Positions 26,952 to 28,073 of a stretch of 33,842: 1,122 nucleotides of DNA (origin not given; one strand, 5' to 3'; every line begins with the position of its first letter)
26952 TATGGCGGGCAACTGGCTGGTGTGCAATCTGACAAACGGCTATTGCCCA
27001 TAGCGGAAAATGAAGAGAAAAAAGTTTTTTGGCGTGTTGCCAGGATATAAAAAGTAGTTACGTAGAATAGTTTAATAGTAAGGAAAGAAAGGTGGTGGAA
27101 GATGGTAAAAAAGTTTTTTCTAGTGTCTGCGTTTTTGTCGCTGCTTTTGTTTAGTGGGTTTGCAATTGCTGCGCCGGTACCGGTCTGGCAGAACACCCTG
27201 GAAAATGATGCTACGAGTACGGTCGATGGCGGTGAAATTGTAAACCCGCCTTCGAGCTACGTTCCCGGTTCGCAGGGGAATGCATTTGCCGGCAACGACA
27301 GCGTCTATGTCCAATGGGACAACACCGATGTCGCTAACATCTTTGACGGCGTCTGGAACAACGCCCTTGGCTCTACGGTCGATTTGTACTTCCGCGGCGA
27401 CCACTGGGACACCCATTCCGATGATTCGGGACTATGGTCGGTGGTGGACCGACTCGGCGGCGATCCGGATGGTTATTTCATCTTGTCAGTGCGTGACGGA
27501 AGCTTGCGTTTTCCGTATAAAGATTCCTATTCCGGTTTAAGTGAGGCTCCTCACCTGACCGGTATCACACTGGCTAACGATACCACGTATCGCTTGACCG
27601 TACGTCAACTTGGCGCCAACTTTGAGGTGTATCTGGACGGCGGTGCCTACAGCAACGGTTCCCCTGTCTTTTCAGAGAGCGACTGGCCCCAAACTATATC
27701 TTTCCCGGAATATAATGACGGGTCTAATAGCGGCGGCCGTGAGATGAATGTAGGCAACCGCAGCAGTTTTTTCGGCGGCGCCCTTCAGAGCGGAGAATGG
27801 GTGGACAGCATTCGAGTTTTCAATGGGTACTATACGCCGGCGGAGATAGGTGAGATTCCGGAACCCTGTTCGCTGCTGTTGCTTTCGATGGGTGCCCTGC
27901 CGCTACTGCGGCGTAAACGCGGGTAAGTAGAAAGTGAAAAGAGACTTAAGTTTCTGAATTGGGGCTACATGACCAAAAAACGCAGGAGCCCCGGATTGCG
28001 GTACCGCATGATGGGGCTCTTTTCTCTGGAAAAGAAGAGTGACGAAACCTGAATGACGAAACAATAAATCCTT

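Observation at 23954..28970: One N-terminal domain joined at one fixed point to four different C-terminal fates (anchor and effector swapping)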

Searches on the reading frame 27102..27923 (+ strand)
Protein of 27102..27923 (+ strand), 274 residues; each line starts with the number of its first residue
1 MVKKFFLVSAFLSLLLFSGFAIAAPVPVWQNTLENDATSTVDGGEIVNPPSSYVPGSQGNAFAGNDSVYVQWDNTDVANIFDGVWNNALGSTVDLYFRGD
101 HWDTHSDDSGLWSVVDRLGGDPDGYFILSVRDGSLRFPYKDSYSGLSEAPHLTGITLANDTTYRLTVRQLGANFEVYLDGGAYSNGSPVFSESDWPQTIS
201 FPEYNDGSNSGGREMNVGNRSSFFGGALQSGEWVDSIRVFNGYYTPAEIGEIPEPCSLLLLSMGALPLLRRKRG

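Call 5: search_protein_families(library=pfam, proteins=[window:27102-27923:+], max_evalue=0.1)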
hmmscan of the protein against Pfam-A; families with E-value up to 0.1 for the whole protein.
window:27102-27923:+ (274 aa): 0 families

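Call 6: search_protein_families(library=ncbifam, proteins=[window:27102-27923:+], max_evalue=1)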
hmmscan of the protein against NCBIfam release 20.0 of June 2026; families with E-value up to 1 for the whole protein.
window:27102-27923:+ (274 aa): 3 families
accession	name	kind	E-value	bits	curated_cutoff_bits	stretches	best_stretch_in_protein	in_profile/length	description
NF038125.1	PEP_CTERM_THxN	subfamily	0.012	15.2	85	0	5-55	2-38/246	THxN family PEP-CTERM protein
NF038120.1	PEP_CTERM_QFxxD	subfamily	0.065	13.1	80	1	249-273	190-214/215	NF038120 family PEP-CTERM protein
TIGR03370.1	VPLPA-CTERM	domain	0.28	11.2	25.35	1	258-273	9-24/25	VPLPA-CTERM sorting domain-containing protein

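Call 11: find_homologous_proteins(query=window:27102-27923:+)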
Query window:27102-27923:+ (274 aa): 57 proteins with E <= 0.001 among 983 candidates.
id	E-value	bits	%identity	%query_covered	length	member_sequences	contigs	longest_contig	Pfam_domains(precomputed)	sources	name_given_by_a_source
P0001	1.9e-183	626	100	100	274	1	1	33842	-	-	-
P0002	4.8e-154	530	85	100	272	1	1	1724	-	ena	-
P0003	1.9e-146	505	81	100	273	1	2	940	-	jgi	jgi:hypothetical protein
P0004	1.2e-145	502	81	100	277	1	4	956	-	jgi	jgi:hypothetical protein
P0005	4.3e-142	491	80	100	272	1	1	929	-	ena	-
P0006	8.8e-135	467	80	100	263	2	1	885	-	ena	-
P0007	3.7e-134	464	75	100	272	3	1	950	-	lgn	-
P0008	1.6e-130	453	75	100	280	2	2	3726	-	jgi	-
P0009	4.0e-130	451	73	100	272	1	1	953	PF07589.17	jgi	jgi:hypothetical protein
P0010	4.2e-125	435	75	92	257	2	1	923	-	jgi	jgi:hypothetical protein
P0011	2.1e-121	423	72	100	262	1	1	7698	-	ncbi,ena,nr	ncbi:MAG: PEP-CTERM sorting domain-containing protein [Planctomycetes bacterium]|nr:PEP-CTERM sortin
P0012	9.3e-120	417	72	91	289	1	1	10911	-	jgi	jgi:hypothetical protein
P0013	9.1e-116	404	68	99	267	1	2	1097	-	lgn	-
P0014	3.4e-114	399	71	90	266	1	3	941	PF07589.17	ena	-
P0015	2.5e-113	396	63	100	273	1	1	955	PF07589.17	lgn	-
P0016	3.1e-113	396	70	94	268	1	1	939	PF07589.17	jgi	jgi:hypothetical protein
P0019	2.2e-108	380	66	100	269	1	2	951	PF07589.17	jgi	jgi:hypothetical protein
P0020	7.8e-108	378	62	99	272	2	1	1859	PF07589.17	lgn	-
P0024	7.1e-102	359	66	91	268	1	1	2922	PF07589.17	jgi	jgi:hypothetical protein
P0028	1.7e-91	324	56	99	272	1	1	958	PF07589.17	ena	-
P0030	3.4e-89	317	55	97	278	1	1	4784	PF07589.17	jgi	jgi:hypothetical protein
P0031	4.3e-89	317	56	99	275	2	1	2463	PF07589.17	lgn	-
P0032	4.3e-88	313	56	99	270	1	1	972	PF07589.17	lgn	-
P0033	4.3e-87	310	56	99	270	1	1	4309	PF07589.17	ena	-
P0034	4.0e-86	307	54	97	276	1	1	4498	PF07589.17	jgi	jgi:hypothetical protein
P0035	2.6e-85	304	57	99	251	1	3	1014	PF07589.17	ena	-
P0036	8.4e-84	299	54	100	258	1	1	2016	PF07589.17,PF13385.14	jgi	jgi:hypothetical protein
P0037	2.2e-81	291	57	94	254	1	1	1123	PF07589.17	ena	-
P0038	8.6e-81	289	53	92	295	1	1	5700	PF07589.17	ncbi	-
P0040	1.3e-79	285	54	99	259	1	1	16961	PF07589.17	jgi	-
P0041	1.0e-78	283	54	99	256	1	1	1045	PF07589.17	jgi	jgi:hypothetical protein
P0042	3.5e-77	278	53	99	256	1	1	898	PF07589.17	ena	-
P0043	6.4e-75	270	51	97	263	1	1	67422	PF13385.14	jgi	-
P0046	1.9e-68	249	49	95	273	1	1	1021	PF13385.14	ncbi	-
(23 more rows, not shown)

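Call 16: find_related_loci(query=A2, collection=genome_contigs, flank=10000)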
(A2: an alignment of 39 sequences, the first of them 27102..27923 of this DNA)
Query A2 (274 aa) in genome_contigs; peptide patterns used: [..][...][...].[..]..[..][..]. (x = any residue, [..] = any of these).
19 stretches matched a pattern; 4 encode a relative of the query (tblastn E <= 1e-3); 4 distinct loci.
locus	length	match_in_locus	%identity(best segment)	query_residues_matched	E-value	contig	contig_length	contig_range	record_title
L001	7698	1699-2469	72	1-269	1e-122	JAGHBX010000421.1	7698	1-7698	MAG: Planctomycetota bacterium isolate AUK267 PB_MBMC_221_c_000000000267, whole genome shotgun sequence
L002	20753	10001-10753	66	1-249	5e-107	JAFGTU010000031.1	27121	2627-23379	MAG: Sedimentisphaerales bacterium isolate Zod_Metabat.999 k87_495715, whole genome shotgun sequence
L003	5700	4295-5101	53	22-273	4e-83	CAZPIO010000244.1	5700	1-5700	MAG TPA_asm: uncultured Planctomycetales bacterium isolate binchicken_co74_351 genome assembly, contig: NODE_28419_lengt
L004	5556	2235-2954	50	3-249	4e-70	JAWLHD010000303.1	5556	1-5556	MAG: Anaerohalosphaeraceae bacterium isolate 30dZY2.bin.36 NODE_17860_length_5556_cov_3.470771, whole genome shotgun seq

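Call 19: predict_structure(alignment_id=A2)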
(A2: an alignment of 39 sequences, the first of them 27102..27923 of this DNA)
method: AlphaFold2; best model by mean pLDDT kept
length: 274 residues; sequences in the alignment: 39
mean_pLDDT: 90.0   pTM: 0.85
mean pLDDT of the five models: 90.0, 89.6, 88.8, 88.3, 87.8
residues with pLDDT >= 90: 203; 70-90: 38; 50-70: 32; < 50: 1
segments of 3 or more residues with pLDDT < 50: none
pLDDT, mean of each block of 10 residues (from residue 1): 75 71 83 94 96 94 97 95 95 98 96 89 93 97 94 96 98 97 94 96 83 94 95 98 96 64 66 54
secondary structure, 60 per line:
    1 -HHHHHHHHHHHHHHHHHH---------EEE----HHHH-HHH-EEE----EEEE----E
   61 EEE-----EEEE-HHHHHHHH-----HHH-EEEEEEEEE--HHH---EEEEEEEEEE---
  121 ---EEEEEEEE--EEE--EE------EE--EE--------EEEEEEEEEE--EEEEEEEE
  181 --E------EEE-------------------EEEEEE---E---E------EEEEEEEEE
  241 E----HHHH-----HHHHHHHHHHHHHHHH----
elements in order: H2-19 E29-31 H36-39 E45-47 E52-55 E60-63 E69-72 H74-81 E91-99 E108-117 E124-131 E134-136 E161-170 E173-180 E190-192 E212-217 E232-241 H246-249 H255-270

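Call 22: find_encoding_contigs(protein=P0043, flank=10000, max_places=2)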
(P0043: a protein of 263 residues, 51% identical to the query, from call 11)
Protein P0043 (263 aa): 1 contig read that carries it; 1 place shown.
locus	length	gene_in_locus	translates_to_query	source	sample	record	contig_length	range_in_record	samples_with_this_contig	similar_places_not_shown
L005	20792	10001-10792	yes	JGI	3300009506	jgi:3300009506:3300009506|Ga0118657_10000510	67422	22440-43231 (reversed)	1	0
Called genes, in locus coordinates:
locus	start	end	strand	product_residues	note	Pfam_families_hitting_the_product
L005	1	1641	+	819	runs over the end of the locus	PF01315:Ald_Xan_dh_C, PF02738:MoCoBD_1, PF20256:MoCoBD_2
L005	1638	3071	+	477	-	PF00941:FAD_binding_5, PF03450:CO_deh_flav_C, PF00111:Fer2, PF01799:Fer2_2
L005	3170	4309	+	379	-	-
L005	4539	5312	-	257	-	-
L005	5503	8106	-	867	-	PF12904:Collagen_bind_2, PF07610:DUF1573 (weak), PF22544:HYDIN_VesB_CFA65-like_Ig (weak), PF13385:Laminin_G_3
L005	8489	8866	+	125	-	-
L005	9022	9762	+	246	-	-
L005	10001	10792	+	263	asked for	PF13385:Laminin_G_3 (weak)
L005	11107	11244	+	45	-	-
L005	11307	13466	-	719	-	PF02449:Glyco_hydro_42, PF08532:Glyco_hydro_42M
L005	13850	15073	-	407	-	-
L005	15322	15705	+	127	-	-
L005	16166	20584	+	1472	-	-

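Call 23: fold_search(model_id=the predicted structure, library=pdb)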
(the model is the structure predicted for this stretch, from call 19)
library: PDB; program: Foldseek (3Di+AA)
matches with E <= 10: 1792; with E <= 0.001: 522
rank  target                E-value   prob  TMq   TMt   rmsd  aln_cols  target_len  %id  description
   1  1a8d                  4.6e-08  1.00  0.55  0.35   4.7       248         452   16  TETANUS TOXIN C FRAGMENT (released 1998-10-14)
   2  9fyq_C                5.4e-08  1.00  0.53  0.36   4.9       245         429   17  Cryo-EM structure of native SV2A in complex with TeNT-Hc, gangliosides and Pro-Macrobody 5 (released 2025-05-21)
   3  1fv2_A                6.0e-08  1.00  0.55  0.36   4.7       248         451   15  The Hc fragment of tetanus toxin complexed with an analogue of its ganglioside receptor GT1B (released 2001-09-05)
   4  7ce2_A                7.4e-08  1.00  0.54  0.35   4.9       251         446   16  The Crystal structure of TeNT Hc complexed with neutralizing antibody (released 2021-04-07)
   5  1diw                  7.4e-08  1.00  0.53  0.35   5.1       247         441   16  THE HC FRAGMENT OF TETANUS TOXIN COMPLEXED WITH GALACTOSE (released 2000-03-24)
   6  5ho2                  9.2e-08  1.00  0.55  0.21   4.1       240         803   15  Crystal structure of AbnA (open conformation), a GH43 extracellular arabinanase from Geobacillus stearothermophilus (released 2017-02-01)
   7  7by5                  1.1e-07  1.00  0.51  0.12   4.3       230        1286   15  Tetanus neurotoxin mutant-(H233A/E234Q/H237A/Y375F) (released 2021-02-17)
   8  5n0b_A                1.1e-07  1.00  0.49  0.12   4.6       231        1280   15  Crystal structure of the tetanus neurotoxin in complex with GD1a (released 2017-06-21)
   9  2vxr                  1.1e-07  1.00  0.53  0.36   5.9       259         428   12  Crystal Structure of the Botulinum Neurotoxin serotype G binding domain (released 2009-07-07)
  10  9arl_B                1.5e-07  1.00  0.51  0.14   4.6       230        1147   13  CryoEM structure of BoNT-NTNH-OrfX2 complex from Clostridium botulinum strain A1-ST7B, major class (released 2025-01-22)
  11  5hon_A                2.0e-07  1.00  0.52  0.66   5.0       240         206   15  Structure of Domain 4 of AbnA, a GH43 extracellular arabinanase from Geobacillus stearothermophilus, in complex with a (released 2017-02-01)
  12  3hmy_A                2.0e-07  1.00  0.54  0.35   4.6       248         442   14  Crystal structure of HCR/T complexed with GT2 (released 2009-07-14)
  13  9oz8_B                2.0e-07  1.00  0.53  0.21  11.6       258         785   17  Cryo-EM structure of chicken NEL dimer bound with one human NICOL. (released 2026-02-25)
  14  2a75                  2.6e-07  1.00  0.44  0.21   5.1       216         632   16  Trypanosoma rangeli Sialidase In Complex With 2,3- Difluorosialic Acid (Covalent Intermediate) (released 2005-11-22)
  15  9oz8_C                2.9e-07  1.00  0.54  0.21  10.9       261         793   15  Cryo-EM structure of chicken NEL dimer bound with one human NICOL. (released 2026-02-25)
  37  2nm1_A                1.4e-06  1.00  0.49  0.33   5.5       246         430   13  Structure of BoNT/B in complex with its protein receptor (released 2006-12-19)
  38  2fhr                  1.4e-06  1.00  0.47  0.23   5.8       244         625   14  Trypanosoma Rangeli Sialidase In Complex With 2,3- Difluorosialic Acid (Covalent Intermediate) (released 2006-01-17)
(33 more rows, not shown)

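Call 28: search_protein_representatives(alignment_id=A2)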
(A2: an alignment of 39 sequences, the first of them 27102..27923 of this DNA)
Query: 39 sequences, 271 profile positions. Proteins with E-value up to 0.001 (for the whole library): 380; up to 1e-10: 40; up to 1e-30: 23. The best 150 are listed.
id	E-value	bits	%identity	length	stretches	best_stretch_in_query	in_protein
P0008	4.3e-127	439.5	-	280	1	4-271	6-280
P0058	7.0e-108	376.5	-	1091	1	9-247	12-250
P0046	1.7e-103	362.2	-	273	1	9-270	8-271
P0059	1.9e-103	362.0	-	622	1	9-247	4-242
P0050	1.2e-95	336.4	-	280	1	1-270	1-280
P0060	8.2e-87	307.4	-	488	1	8-250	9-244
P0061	1.9e-86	306.3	-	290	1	4-269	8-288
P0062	4.8e-79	281.9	-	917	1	8-249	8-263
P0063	6.7e-79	281.5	-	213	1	6-202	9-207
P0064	3.7e-75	269.2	-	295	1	6-270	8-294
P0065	4.3e-69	249.3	-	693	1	27-253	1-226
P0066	2.1e-68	247.1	-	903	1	7-247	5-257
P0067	9.4e-66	238.4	-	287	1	8-270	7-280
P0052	1.7e-61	224.4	-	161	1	92-247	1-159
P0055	1.8e-59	217.7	-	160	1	8-160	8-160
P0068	1.6e-53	198.2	-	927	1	6-250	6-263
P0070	1.7e-49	185.1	-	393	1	7-250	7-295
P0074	4.9e-32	127.8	-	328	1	10-127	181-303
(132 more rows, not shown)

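Call 49: find_encoding_contigs(protein=P0068, flank=8000, max_places=2)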
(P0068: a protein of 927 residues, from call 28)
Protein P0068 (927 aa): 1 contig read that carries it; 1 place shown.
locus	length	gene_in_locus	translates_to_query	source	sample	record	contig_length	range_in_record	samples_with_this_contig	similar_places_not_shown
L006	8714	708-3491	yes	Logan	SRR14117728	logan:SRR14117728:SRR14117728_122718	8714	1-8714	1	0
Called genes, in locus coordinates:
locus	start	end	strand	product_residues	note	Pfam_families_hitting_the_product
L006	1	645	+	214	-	?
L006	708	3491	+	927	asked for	PF00801:PKD, PF18911:PKD_4, PF22352:K319L-like_PKD (faint), PF18911:PKD_4, PF00801:PKD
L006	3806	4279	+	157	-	PF13673:Acetyltransf_10, PF00583:Acetyltransf_1, PF13508:Acetyltransf_7 (weak)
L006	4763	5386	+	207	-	PF07638:Sigma70_ECF, PF04542:Sigma70_r2, PF08281:Sigma70_r4_2, PF04545:Sigma70_r4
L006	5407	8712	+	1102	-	?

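Call 50: find_encoding_contigs(protein=P0062, flank=8000, max_places=2)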
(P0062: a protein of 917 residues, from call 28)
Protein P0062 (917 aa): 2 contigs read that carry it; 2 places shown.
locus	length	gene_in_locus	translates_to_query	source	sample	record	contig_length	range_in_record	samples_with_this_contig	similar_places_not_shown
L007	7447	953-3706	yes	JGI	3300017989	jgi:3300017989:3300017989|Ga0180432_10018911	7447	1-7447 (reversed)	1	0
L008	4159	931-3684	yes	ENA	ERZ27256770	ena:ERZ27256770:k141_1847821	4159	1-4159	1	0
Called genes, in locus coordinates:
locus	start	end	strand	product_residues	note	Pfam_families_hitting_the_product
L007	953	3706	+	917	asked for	PF00801:PKD, PF18911:PKD_4, PF22352:K319L-like_PKD (weak), PF00801:PKD, PF18911:PKD_4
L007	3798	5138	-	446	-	-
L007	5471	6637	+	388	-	PF16491:Peptidase_M48_N, PF01435:Peptidase_M48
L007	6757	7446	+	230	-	?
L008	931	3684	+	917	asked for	PF00801:PKD, PF18911:PKD_4, PF22352:K319L-like_PKD (weak), PF00801:PKD, PF18911:PKD_4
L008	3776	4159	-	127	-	?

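Call 51: find_encoding_contigs(protein=P0070, flank=8000, max_places=2)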
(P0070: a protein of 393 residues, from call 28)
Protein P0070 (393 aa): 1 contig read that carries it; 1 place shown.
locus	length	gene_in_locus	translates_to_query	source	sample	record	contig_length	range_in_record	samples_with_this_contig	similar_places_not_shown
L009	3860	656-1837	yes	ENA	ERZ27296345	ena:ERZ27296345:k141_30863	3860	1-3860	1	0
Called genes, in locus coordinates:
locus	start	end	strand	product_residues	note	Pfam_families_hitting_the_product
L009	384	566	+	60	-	-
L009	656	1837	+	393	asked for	PF00404:Dockerin_1 (weak)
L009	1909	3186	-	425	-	PF13472:Lipase_GDSL_2 (faint)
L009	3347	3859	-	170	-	?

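Call 76: find_related_loci(query=A2, collection=metagenome_contigs, flank=8000)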
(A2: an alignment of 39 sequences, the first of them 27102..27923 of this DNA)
Query A2 (274 aa) in metagenome_contigs; peptide patterns used: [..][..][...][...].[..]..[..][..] (x = any residue, [..] = any of these).
57 stretches matched a pattern; 6 encode a relative of the query (tblastn E <= 1e-3); 5 distinct loci.
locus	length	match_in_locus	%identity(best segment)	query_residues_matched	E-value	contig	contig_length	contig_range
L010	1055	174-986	67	1-273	8e-124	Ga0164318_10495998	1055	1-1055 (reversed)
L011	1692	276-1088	62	3-273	2e-113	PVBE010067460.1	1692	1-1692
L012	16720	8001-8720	50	3-249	1e-69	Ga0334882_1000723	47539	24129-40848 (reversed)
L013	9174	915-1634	50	3-249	9e-70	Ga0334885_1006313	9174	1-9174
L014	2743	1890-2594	45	22-257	1e-63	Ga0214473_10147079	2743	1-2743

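Call 79: search_protein_families(library=pfam, proteins=[L012:82-2007:+, L012:2035-3159:+, L012:3175-4272:+, L012:4221-4919:+, L012:4938-5870:-, L012:5295-5846:+, L012:11951-14506:+, L012:14872-15918:+, L006:5407-8712:+], max_evalue=0.001)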
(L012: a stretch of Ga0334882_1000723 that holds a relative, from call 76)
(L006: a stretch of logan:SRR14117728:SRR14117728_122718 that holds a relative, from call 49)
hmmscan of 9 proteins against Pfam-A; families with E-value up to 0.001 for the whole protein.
L012:82-2007:+ (642 aa): 6 families
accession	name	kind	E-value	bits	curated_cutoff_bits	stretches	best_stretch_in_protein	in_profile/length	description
PF00884.28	Sulfatase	-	3.4e-40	138.7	25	1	41-319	1-300/301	Sulfatase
PF16347.10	SGSH_C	-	4.1e-17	63.2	29.3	2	268-371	7-110/154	N-sulphoglucosamine sulphohydrolase, C-terminal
PF13646.12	HEAT_2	-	9.1e-09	35.9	27.7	1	503-585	3-84/88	HEAT repeats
PF02985.28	HEAT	-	5.2e-07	29.8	23.5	0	504-521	5-22/31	HEAT repeat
PF01663.27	Phosphodiest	-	1.1e-05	25.7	23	0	230-265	188-223/342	Type I phosphodiesterase / nucleotide pyrophosphatase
PF02995.22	DUF229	-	0.00013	21.3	25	1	225-287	305-369/496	Protein of unknown function (DUF229)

L012:2035-3159:+ (375 aa): 1 family
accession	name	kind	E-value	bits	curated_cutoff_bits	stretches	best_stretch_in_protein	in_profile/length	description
PF01263.26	Aldose_epim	-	2.7e-88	296.7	27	1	50-367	5-298/299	Aldose 1-epimerase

L012:3175-4272:+ (366 aa): 1 family
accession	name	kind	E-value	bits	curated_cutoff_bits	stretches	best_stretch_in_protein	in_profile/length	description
PF00248.27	Aldo_ket_red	-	5.9e-12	45.7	24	1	88-289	8-210/291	Aldo/keto reductase family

L012:4221-4919:+ (233 aa): 3 families
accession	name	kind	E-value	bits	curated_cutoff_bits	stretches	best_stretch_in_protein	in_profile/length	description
PF14537.11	Cytochrom_c3_2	-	5.8e-06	27.1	25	1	117-185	6-69/79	Cytochrome c3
PF09699.15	Paired_CXXCH_1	-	0.00055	20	20.6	0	173-217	6-40/41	Doubled CXXCH motif (Paired_CXXCH_1)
PF14522.11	Cytochrome_C7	-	0.0008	19.6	24.8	0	135-213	7-66/67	Cytochrome c7 and related cytochrome c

L012:4938-5870:- (310 aa): 1 family
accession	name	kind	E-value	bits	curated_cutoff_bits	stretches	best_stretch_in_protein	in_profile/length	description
PF01261.30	AP_endonuc_2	-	3.2e-10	40.6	31.1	1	171-297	106-241/249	Xylose isomerase-like TIM barrel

L012:5295-5846:+ (184 aa): 0 families

L012:11951-14506:+ (852 aa): 0 families

L012:14872-15918:+ (349 aa): 4 families
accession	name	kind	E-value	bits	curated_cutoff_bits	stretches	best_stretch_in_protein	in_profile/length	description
PF02866.23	Ldh_1_C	-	5.9e-42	144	22.6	1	176-342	1-170/174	lactate/malate dehydrogenase, alpha/beta C-terminal domain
PF00056.29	Ldh_1_N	-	2.9e-39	134.8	27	1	36-173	2-141/141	lactate/malate dehydrogenase, NAD binding domain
PF00899.27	ThiF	-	5.8e-05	22.8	28.1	1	27-69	13-54/238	ThiF family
PF02254.24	TrkA_N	-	0.00093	19.9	23.8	0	37-74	1-36/116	TrkA-N domain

L006:5407-8712:+ (1102 aa): 5 families
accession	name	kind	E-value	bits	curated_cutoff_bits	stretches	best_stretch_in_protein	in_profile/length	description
PF00069.31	Pkinase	-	3.8e-40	138.4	31.7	2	262-411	103-255/263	Protein kinase domain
PF07714.23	PK_Tyr_Ser-Thr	-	1.7e-29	103.4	23.1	1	101-407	3-249/258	Protein tyrosine and serine/threonine kinase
PF13424.12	TPR_12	-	1.4e-05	25.6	30.1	0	591-625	43-77/77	Tetratricopeptide repeat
PF07719.23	TPR_2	-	1.4e-05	25.3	27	0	969-990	7-28/34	Tetratricopeptide repeat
PF13181.12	TPR_8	-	0.00029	21.2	25.7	0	969-991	7-29/34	Tetratricopeptide repeat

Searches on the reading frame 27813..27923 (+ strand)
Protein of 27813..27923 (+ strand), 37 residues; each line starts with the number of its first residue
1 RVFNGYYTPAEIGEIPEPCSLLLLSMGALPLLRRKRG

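Call 8: search_protein_families(library=ncbifam, proteins=[window:27813-27923:+], max_evalue=10)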
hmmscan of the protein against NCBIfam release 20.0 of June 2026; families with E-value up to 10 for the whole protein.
seq(37 aa): 8 families
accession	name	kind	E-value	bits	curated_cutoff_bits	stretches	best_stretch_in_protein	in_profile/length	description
NF038120.1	PEP_CTERM_QFxxD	subfamily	0.0043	16.9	80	1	12-36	190-214/215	NF038120 family PEP-CTERM protein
NF041927.1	Xrt_dep_XDP1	equivalog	0.0045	17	125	1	10-36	215-242/242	exosortase-dependent surface protein XDP1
TIGR03370.1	VPLPA-CTERM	domain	0.017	15.1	25.35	1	21-36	9-24/25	VPLPA-CTERM sorting domain-containing protein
NF038129.1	PEP_NF038129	equivalog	0.034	14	65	1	8-35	164-193/194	NF038129 family PEP-CTERM protein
NF038125.1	PEP_CTERM_THxN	subfamily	0.062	12.9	85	1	12-36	222-244/246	THxN family PEP-CTERM protein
TIGR02595.1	PEP_CTERM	domain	0.12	13.3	16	1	15-36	1-22/24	PEP-CTERM sorting domain-containing protein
NF038118.1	PEP_CTERM_CCXG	equivalog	0.24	11.1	90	1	14-36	175-197/199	CCXG family PEP-CTERM protein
NF038124.1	PEP_CTERM_TLD_A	exception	0.29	10.6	100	1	12-36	208-234/235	PEP_CTERM-anchored TLD domain-containing protein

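Call 9: search_protein_families(library=pfam, proteins=[window:27813-27923:+], max_evalue=10)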
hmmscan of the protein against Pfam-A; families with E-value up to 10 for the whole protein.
seq(37 aa): 1 family
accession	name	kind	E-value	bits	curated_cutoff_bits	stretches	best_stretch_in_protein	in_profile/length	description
PF07589.16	PEP-CTERM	-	0.025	15.1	20.7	1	15-36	2-24/24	PEP-CTERM motif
